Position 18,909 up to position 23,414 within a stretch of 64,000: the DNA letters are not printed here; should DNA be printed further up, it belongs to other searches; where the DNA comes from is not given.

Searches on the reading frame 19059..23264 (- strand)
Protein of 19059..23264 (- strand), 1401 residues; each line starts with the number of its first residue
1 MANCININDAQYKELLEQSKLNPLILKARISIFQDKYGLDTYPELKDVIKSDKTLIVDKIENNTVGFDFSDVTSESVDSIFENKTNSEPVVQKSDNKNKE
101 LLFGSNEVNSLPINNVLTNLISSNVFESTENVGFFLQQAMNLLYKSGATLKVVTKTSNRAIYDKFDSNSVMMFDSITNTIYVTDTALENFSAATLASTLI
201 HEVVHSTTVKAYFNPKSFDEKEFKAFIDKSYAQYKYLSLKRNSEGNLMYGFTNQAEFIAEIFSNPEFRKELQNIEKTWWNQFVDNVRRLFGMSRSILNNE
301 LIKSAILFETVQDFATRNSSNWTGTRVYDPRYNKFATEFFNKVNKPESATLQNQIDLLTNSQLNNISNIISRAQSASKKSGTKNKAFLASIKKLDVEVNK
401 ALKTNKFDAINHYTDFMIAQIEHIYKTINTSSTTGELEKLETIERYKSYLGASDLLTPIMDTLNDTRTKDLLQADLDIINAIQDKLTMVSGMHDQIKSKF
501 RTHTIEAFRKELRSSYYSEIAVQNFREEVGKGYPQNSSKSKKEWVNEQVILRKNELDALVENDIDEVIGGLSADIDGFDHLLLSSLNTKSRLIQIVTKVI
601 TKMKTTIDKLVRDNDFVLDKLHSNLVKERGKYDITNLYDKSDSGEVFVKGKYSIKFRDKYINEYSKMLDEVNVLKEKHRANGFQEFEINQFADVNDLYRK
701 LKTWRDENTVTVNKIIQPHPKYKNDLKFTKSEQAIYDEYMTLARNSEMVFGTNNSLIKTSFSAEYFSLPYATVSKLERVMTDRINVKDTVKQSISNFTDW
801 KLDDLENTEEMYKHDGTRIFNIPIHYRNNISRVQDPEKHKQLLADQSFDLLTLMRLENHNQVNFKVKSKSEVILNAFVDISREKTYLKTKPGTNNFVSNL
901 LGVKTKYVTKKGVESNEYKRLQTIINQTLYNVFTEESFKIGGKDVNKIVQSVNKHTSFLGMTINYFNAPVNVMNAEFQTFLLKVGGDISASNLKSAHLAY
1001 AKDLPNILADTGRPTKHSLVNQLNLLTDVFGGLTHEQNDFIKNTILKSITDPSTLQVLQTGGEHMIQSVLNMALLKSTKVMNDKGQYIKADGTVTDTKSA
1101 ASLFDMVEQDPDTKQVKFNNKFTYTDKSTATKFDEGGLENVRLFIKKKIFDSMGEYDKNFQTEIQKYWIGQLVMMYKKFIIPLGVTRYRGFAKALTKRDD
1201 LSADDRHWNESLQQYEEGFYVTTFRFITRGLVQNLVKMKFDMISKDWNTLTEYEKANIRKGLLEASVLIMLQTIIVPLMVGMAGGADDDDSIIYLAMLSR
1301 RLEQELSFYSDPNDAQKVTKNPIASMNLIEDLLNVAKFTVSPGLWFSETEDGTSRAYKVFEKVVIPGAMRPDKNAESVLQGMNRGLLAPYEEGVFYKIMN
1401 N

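Call 35: search_protein_families(library=phrogs, proteins=[window:19059-23264:-], max_evalue=0.00001)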
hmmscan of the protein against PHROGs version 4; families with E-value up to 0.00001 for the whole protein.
window:19059-23264:- (1401 aa): 0 families

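Call 36: search_protein_families(library=pfam, proteins=[window:19059-23264:-], max_evalue=0.001)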
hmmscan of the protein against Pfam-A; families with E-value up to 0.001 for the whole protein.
window:19059-23264:- (1401 aa): 0 families

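Call 49: find_homologous_proteins(query=window:19059-23264:-)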
Query window:19059-23264:- (1401 aa): 31 proteins with E <= 0.001 among 8000 candidates.
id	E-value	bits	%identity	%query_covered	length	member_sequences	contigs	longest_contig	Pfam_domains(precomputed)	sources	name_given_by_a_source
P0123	0.0e+0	2840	91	100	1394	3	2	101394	-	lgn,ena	-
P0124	0.0e+0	2706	85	100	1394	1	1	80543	-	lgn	-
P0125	0.0e+0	2549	80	100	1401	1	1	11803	-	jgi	jgi:hypothetical protein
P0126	0.0e+0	2324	75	96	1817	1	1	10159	-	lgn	-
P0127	0.0e+0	2134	66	100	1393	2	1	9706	-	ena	-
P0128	0.0e+0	2082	66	100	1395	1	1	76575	-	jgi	-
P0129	0.0e+0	2065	66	95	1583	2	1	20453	-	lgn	-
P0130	0.0e+0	2035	67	95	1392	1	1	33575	-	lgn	-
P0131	0.0e+0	1928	62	98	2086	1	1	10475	-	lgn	-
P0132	0.0e+0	1878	60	100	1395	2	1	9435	-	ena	-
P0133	0.0e+0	1725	57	100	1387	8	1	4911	-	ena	-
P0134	0.0e+0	1669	57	95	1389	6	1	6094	-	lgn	-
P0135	0.0e+0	1455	49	100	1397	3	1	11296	-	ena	-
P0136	0.0e+0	1454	50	99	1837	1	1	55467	-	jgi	-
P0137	0.0e+0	1416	49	95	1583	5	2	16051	-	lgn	-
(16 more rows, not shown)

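Call 76: find_encoding_contigs(protein=P0123, max_places=2, flank=10000)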
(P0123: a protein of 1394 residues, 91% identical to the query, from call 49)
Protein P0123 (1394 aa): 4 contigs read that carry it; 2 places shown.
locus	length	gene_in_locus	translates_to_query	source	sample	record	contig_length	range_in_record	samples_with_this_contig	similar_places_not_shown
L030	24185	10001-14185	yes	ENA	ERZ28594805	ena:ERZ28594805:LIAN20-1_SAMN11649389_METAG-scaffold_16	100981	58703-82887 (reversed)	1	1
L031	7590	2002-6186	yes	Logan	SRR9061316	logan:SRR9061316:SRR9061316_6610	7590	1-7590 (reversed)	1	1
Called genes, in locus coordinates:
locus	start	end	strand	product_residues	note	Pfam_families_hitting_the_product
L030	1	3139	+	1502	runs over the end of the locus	-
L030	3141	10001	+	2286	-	-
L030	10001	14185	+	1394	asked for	-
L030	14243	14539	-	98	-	-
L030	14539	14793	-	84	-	PF18955:DUF5698 (weak)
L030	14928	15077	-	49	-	-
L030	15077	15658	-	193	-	-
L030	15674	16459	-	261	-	PF00149:Metallophos, PF12850:Metallophos_2 (weak)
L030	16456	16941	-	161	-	PF00149:Metallophos (weak)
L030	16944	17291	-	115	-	-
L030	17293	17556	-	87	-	-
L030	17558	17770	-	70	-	-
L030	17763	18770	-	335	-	PF00303:Thymidylat_synt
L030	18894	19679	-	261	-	-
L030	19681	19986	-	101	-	-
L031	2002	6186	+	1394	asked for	-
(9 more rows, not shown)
